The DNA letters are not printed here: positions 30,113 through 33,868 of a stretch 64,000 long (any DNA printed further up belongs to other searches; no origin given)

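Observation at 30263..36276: Lower-GC defence-type island: MmeI-like Type IIG RM fusion, orphan gene, and Schlafen-like AlbA_2/HATPase_c_4 protein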

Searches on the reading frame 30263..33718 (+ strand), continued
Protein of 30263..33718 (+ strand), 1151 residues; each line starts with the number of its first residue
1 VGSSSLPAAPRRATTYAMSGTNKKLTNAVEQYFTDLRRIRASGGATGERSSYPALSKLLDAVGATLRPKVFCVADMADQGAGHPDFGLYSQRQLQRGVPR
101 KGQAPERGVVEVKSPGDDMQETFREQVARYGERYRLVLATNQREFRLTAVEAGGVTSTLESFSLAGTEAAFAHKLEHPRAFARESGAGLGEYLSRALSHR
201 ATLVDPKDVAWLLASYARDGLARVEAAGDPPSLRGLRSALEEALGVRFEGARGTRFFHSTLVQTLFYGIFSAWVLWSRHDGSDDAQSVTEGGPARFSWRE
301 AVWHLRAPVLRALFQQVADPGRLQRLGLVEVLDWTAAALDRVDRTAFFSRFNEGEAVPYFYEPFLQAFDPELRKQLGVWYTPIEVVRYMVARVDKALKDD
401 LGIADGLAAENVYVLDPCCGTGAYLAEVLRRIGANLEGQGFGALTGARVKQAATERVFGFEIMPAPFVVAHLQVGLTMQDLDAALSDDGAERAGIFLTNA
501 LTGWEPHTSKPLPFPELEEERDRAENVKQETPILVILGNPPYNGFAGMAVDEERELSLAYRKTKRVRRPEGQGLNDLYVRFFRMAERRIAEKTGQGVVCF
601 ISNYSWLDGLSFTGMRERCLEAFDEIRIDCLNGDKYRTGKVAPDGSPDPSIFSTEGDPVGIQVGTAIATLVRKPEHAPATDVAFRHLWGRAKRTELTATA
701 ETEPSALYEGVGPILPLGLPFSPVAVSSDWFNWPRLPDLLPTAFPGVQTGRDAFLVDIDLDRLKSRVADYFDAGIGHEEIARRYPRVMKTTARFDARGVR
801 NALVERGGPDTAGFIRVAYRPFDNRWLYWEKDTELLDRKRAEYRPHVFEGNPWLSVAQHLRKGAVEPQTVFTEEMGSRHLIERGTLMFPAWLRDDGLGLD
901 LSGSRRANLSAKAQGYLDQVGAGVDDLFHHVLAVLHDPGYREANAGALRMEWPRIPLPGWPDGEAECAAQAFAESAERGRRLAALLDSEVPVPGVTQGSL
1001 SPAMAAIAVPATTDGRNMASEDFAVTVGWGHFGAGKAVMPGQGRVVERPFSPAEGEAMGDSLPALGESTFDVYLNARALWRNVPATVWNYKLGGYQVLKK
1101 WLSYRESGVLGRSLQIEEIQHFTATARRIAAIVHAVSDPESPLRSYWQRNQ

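Call 54: find_homologous_proteins(query=window:30263-33718:+, max_evalue=1e-20)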
Query window:30263-33718:+ (1151 aa): 8000 proteins with E <= 1e-20 among 8000 candidates; the best 120 are listed.
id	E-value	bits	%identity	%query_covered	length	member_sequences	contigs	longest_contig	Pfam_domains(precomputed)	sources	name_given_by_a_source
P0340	0.0e+0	2439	95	97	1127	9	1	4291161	PF18135.8,PF02384.23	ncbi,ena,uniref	ncbi:type ISP restriction/modification enzyme [Candidatus Palauibacter sp.]|uniref:type ISP restrict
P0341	0.0e+0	2329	90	97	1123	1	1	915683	PF18135.8,PF02384.23,PF07669.18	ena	-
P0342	0.0e+0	2258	87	98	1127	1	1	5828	PF18135.8,PF02384.23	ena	-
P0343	0.0e+0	2234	87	97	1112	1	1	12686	PF18135.8,PF02384.23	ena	-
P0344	0.0e+0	2219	87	97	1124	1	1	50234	PF18135.8,PF02384.23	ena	-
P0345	0.0e+0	2199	86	97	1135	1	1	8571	PF18135.8,PF02384.23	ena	-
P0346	0.0e+0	2188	85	97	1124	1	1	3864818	PF18135.8,PF02384.23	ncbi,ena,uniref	ncbi:type ISP restriction/modification enzyme [Candidatus Palauibacter sp.]|uniref:type ISP restrict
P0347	0.0e+0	2133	84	97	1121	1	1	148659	PF18135.8,PF02384.23,PF07669.18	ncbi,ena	-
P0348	0.0e+0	2125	83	96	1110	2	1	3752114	PF18135.8,PF02384.23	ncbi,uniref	ncbi:type ISP restriction/modification enzyme [Candidatus Palauibacter sp.]|uniref:type ISP restrict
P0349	0.0e+0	1980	77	98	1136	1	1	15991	PF18135.8,PF02384.23,PF07669.18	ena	-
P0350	0.0e+0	1966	76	98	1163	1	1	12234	PF18135.8,PF02384.23,PF07669.18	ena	-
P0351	0.0e+0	1958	76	97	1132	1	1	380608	PF18135.8,PF02384.23,PF07669.18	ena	-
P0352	0.0e+0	1954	75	98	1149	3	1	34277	PF18135.8,PF02384.23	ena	-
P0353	0.0e+0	1951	75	99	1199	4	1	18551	PF18135.8,PF02384.23,PF07669.18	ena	-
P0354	0.0e+0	1948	75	98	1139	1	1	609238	PF18135.8,PF02384.23,PF20473.5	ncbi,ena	-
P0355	0.0e+0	1947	77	97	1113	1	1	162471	PF18135.8,PF02384.23,PF07669.18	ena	-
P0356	0.0e+0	1944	76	97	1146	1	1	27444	PF18135.8,PF02384.23,PF07669.18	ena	-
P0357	0.0e+0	1944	76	97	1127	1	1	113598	PF18135.8,PF02384.23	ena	-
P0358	0.0e+0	1943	76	97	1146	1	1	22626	PF18135.8,PF02384.23,PF07669.18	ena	-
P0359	0.0e+0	1938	75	97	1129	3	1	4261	PF18135.8,PF02384.23,PF07669.18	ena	-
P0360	0.0e+0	1938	76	97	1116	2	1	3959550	PF18135.8,PF02384.23,PF07669.18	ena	-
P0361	0.0e+0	1937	76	98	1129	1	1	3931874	PF18135.8,PF02384.23,PF07669.18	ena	-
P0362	0.0e+0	1935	77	97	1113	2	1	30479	PF18135.8,PF02384.23,PF07669.18,PF20473.5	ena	-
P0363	0.0e+0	1934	76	97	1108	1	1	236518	PF18135.8,PF02384.23,PF07669.18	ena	-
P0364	0.0e+0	1934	75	98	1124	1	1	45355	PF18135.8,PF02384.23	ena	-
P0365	0.0e+0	1932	76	97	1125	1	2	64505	PF18135.8,PF02384.23,PF07669.18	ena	-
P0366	0.0e+0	1932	75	97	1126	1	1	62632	PF18135.8,PF02384.23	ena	-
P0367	0.0e+0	1932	75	97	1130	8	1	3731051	PF18135.8,PF02384.23,PF07669.18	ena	-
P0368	0.0e+0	1930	76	97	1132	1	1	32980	PF18135.8,PF02384.23,PF07669.18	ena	-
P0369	0.0e+0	1930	75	97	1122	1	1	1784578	PF18135.8,PF02384.23,PF07669.18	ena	-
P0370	0.0e+0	1929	76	97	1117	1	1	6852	PF18135.8,PF02384.23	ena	-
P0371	0.0e+0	1928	74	98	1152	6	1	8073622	PF18135.8,PF02384.23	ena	-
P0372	0.0e+0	1925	75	97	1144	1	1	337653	PF18135.8,PF02384.23,PF07669.18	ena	-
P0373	0.0e+0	1924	75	98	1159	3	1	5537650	PF18135.8,PF02384.23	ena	-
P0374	0.0e+0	1923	75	97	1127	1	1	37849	PF18135.8,PF02384.23,PF07669.18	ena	-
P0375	0.0e+0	1922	75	98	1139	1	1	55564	PF18135.8,PF02384.23,PF07669.18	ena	-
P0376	0.0e+0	1922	76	97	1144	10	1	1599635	PF18135.8,PF02384.23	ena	-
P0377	0.0e+0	1922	76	97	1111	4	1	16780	PF18135.8,PF02384.23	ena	-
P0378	0.0e+0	1920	75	97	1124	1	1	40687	PF18135.8,PF02384.23,PF07669.18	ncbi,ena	-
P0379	0.0e+0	1919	76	97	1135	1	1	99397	PF18135.8,PF02384.23,PF07669.18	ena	-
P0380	0.0e+0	1919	74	97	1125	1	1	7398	PF18135.8,PF02384.23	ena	-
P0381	0.0e+0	1918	75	98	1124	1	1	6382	PF18135.8,PF02384.23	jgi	-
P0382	0.0e+0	1918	74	97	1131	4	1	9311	PF18135.8,PF02384.23,PF20473.5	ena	-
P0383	0.0e+0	1918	75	97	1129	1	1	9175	PF18135.8,PF02384.23,PF07669.18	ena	-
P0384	0.0e+0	1918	76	97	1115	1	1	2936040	PF18135.8,PF02384.23,PF07669.18,PF20473.5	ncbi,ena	-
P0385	0.0e+0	1917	76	97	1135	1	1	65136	PF18135.8,PF02384.23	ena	-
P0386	0.0e+0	1917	75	98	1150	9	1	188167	PF18135.8,PF02384.23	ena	-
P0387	0.0e+0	1915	75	97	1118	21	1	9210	PF18135.8,PF02384.23,PF07669.18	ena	-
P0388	0.0e+0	1914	75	97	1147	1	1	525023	PF18135.8,PF02384.23,PF07669.18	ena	-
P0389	0.0e+0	1914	75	97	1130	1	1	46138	PF18135.8,PF02384.23,PF07669.18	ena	-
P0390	0.0e+0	1914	75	97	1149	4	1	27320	PF18135.8,PF02384.23,PF07669.18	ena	-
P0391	0.0e+0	1914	75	97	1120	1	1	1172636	PF18135.8,PF02384.23,PF20473.5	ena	-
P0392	0.0e+0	1913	76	96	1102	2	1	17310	PF18135.8,PF02384.23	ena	-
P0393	0.0e+0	1913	75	97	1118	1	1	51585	PF18135.8,PF02384.23,PF07669.18,PF20473.5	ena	-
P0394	0.0e+0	1913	75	97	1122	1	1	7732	PF18135.8,PF02384.23,PF07669.18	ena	-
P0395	0.0e+0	1912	75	97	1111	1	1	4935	PF18135.8,PF02384.23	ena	-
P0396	0.0e+0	1911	75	97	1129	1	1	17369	PF18135.8,PF02384.23,PF07669.18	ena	-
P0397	0.0e+0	1911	75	97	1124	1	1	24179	PF18135.8,PF02384.23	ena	-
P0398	0.0e+0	1911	75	97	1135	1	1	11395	PF18135.8,PF02384.23,PF07669.18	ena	-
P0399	0.0e+0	1911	75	98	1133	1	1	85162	PF18135.8,PF02384.23,PF07669.18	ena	-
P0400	0.0e+0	1911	74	98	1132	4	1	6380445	PF18135.8,PF02384.23,PF07669.18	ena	-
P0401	0.0e+0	1911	76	97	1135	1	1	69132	PF18135.8,PF02384.23,PF07669.18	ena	-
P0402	0.0e+0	1911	75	97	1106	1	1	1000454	PF18135.8,PF02384.23,PF07669.18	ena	-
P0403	0.0e+0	1910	74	97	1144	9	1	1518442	PF18135.8,PF02384.23,PF07669.18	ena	-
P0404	0.0e+0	1910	75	97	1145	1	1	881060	PF18135.8,PF02384.23,PF07669.18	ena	-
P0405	0.0e+0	1910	75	97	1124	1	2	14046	PF18135.8,PF02384.23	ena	-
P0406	0.0e+0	1910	75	97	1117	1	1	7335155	PF18135.8,PF02384.23,PF07669.18,PF20473.5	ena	-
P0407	0.0e+0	1909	75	97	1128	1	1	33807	PF18135.8,PF02384.23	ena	-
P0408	0.0e+0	1909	75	98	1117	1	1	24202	PF18135.8,PF02384.23,PF07669.18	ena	-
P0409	0.0e+0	1909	75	97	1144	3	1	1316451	PF18135.8,PF02384.23,PF07669.18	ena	-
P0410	0.0e+0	1908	75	97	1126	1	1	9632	PF18135.8,PF02384.23,PF07669.18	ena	-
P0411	0.0e+0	1908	75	97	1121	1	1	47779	PF18135.8,PF02384.23,PF07669.18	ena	-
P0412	0.0e+0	1907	74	98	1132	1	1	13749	PF18135.8,PF02384.23,PF07669.18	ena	-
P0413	0.0e+0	1907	75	98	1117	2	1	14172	PF18135.8,PF02384.23,PF07669.18,PF20473.5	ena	-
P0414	0.0e+0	1907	75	97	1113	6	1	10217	PF18135.8,PF02384.23,PF07669.18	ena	-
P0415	0.0e+0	1907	75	97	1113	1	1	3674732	PF18135.8,PF02384.23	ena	-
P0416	0.0e+0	1907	75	97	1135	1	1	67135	PF18135.8,PF02384.23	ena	-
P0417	0.0e+0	1906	76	96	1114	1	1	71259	PF18135.8,PF02384.23,PF07669.18,PF20473.5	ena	-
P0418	0.0e+0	1906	74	97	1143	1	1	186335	PF18135.8,PF02384.23,PF07669.18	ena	-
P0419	0.0e+0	1906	74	97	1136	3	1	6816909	PF18135.8,PF02384.23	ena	-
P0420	0.0e+0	1906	75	98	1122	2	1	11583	PF18135.8,PF02384.23,PF07669.18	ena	-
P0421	0.0e+0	1906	73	99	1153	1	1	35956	PF18135.8,PF02384.23,PF07669.18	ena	-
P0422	0.0e+0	1906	74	97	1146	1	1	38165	PF18135.8,PF02384.23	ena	-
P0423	0.0e+0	1905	75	97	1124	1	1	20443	PF18135.8,PF02384.23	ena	-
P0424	0.0e+0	1905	75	97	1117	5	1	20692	PF18135.8,PF02384.23,PF07669.18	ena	-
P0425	0.0e+0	1905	74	97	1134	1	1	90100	PF18135.8,PF02384.23,PF07669.18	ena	-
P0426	0.0e+0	1905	74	97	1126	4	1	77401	PF18135.8,PF02384.23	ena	-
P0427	0.0e+0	1904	74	97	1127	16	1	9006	PF18135.8,PF02384.23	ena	-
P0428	0.0e+0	1904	74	98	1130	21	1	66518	PF18135.8,PF02384.23,PF07669.18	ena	-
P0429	0.0e+0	1903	75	97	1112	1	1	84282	PF18135.8,PF02384.23,PF07669.18,PF20473.5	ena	-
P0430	0.0e+0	1903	75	97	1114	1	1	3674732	PF18135.8,PF02384.23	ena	-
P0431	0.0e+0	1903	74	97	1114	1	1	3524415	PF18135.8,PF02384.23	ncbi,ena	-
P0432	0.0e+0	1903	75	96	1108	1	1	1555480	PF18135.8,PF02384.23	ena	-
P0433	0.0e+0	1903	75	97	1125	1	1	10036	PF18135.8,PF02384.23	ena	-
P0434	0.0e+0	1903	75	98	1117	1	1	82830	PF18135.8,PF02384.23,PF07669.18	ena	-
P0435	0.0e+0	1902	75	97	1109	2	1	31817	PF18135.8,PF02384.23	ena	-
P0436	0.0e+0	1902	74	97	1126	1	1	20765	PF18135.8,PF02384.23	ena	-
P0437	0.0e+0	1901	75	98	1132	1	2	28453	PF18135.8,PF02384.23,PF07669.18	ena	-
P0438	0.0e+0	1901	76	97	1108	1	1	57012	PF18135.8,PF02384.23,PF07669.18,PF20473.5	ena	-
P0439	0.0e+0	1901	74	97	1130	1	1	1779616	PF18135.8,PF02384.23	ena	-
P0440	0.0e+0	1901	75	98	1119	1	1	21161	PF18135.8,PF02384.23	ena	-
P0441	0.0e+0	1900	76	97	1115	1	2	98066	PF18135.8,PF02384.23,PF07669.18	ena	-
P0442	0.0e+0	1900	75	96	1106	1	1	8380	PF18135.8,PF02384.23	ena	-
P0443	0.0e+0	1900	75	98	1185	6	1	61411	PF18135.8,PF02384.23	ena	-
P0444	0.0e+0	1900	75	97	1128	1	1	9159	PF18135.8,PF02384.23,PF07669.18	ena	-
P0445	0.0e+0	1899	75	97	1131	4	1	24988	PF18135.8,PF02384.23,PF07669.18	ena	-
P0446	0.0e+0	1899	74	97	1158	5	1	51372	PF18135.8,PF02384.23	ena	-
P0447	0.0e+0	1899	74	97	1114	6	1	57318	PF18135.8,PF02384.23,PF07669.18,PF20473.5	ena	-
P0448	0.0e+0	1899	75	97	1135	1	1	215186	PF18135.8,PF02384.23,PF07669.18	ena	-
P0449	0.0e+0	1899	75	97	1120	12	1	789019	PF18135.8,PF02384.23,PF07669.18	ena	-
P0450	0.0e+0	1898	75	97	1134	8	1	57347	PF18135.8,PF02384.23,PF07669.18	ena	-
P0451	0.0e+0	1898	75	97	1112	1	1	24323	PF18135.8,PF02384.23,PF07669.18,PF20473.5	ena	-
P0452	0.0e+0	1897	75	97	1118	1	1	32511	PF18135.8,PF02384.23,PF07669.18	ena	-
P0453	0.0e+0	1897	74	97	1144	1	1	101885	PF18135.8,PF02384.23,PF07669.18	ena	-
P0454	0.0e+0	1897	75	97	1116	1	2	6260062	PF18135.8,PF02384.23,PF07669.18,PF20473.5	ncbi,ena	-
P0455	0.0e+0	1897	75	97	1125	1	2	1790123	PF18135.8,PF02384.23,PF07669.18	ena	-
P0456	0.0e+0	1897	75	97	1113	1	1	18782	PF18135.8,PF02384.23,PF07669.18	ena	-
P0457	0.0e+0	1896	75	97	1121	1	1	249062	PF18135.8,PF02384.23,PF07669.18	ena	-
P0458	0.0e+0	1896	73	98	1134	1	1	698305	PF18135.8,PF02384.23,PF07669.18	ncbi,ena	-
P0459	0.0e+0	1896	74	98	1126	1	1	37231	PF18135.8,PF02384.23,PF07669.18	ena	-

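Call 55: find_encoding_contigs(protein=P0340, flank=8000, max_places=3)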
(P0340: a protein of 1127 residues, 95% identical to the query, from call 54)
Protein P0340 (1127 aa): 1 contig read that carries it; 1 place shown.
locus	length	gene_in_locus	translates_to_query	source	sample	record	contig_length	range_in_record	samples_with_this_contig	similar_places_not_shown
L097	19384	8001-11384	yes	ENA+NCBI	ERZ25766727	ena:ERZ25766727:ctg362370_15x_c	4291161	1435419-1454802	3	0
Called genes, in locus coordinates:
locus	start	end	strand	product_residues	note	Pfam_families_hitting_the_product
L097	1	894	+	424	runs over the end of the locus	PF00144:Beta-lactamase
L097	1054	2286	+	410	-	PF03576:Peptidase_S58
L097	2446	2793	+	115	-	-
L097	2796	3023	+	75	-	-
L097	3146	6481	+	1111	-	PF15902:Sortilin-Vps10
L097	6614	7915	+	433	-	PF07719:TPR_2 (weak)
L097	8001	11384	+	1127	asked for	PF02384:N6_Mtase, PF18135:Type_ISP_C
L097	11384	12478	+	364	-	-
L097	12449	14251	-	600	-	PF04326:SLFN_AlbA_2, PF13749:HATPase_c_4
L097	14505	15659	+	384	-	PF00155:Aminotran_1_2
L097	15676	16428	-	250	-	PF00378:ECH_1, PF16113:ECH_2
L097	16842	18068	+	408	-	PF25919:BSH_CusB (faint), PF00364:Biotin_lipoyl (faint), PF25917:BSH_RND, PF25973:BSH_CzcB, PF25954:Beta-barrel_RND_2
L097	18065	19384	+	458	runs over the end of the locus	PF02321:OEP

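Call 56: find_encoding_contigs(protein=P0346, flank=8000, max_places=3)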
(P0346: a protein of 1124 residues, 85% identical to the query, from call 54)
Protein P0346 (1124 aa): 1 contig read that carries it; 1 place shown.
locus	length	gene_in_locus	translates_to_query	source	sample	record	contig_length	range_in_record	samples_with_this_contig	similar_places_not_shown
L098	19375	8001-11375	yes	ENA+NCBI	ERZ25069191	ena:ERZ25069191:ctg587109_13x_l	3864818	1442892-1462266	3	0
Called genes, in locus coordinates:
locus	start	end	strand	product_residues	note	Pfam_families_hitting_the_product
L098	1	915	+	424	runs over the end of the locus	PF00144:Beta-lactamase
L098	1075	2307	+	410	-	PF03576:Peptidase_S58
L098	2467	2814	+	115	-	-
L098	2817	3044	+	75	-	-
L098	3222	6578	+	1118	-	PF15902:Sortilin-Vps10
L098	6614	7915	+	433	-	PF07719:TPR_2 (weak)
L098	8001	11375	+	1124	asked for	PF02384:N6_Mtase, PF18135:Type_ISP_C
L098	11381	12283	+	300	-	-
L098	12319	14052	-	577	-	PF04326:SLFN_AlbA_2, PF13749:HATPase_c_4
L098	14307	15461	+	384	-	PF00155:Aminotran_1_2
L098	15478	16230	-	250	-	PF00378:ECH_1, PF16113:ECH_2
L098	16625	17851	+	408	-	PF25919:BSH_CusB (faint), PF00364:Biotin_lipoyl (faint), PF25917:BSH_RND, PF25973:BSH_CzcB, PF25954:Beta-barrel_RND_2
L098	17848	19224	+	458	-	PF02321:OEP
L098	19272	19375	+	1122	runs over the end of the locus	PF00873:ACR_tran, PF03176:MMPL, PF02355:SecD_SecF_C (faint), PF00873:ACR_tran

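Call 59: search_protein_families(library=pfam, proteins=[L097:11384-12478:+, L098:11381-12283:+], max_evalue=0.1)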
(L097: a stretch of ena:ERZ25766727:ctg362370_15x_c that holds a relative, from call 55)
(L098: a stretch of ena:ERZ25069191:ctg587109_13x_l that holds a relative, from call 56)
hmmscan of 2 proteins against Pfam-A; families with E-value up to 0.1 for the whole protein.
L097:11384-12478:+ (364 aa): 0 families

L098:11381-12283:+ (300 aa): 0 families

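Call 60: search_protein_families(library=padloc, proteins=[L097:11384-12478:+, L098:11381-12283:+], max_evalue=0.1)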
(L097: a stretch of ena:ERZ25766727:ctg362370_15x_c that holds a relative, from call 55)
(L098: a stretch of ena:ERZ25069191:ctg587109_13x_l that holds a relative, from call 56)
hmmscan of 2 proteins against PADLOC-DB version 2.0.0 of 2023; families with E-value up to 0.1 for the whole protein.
L097:11384-12478:+ (364 aa): 0 families

L098:11381-12283:+ (300 aa): 1 family
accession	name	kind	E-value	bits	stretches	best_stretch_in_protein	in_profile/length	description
PDLC02392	pAgo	-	0.056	10.4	0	97-145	169-216/346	-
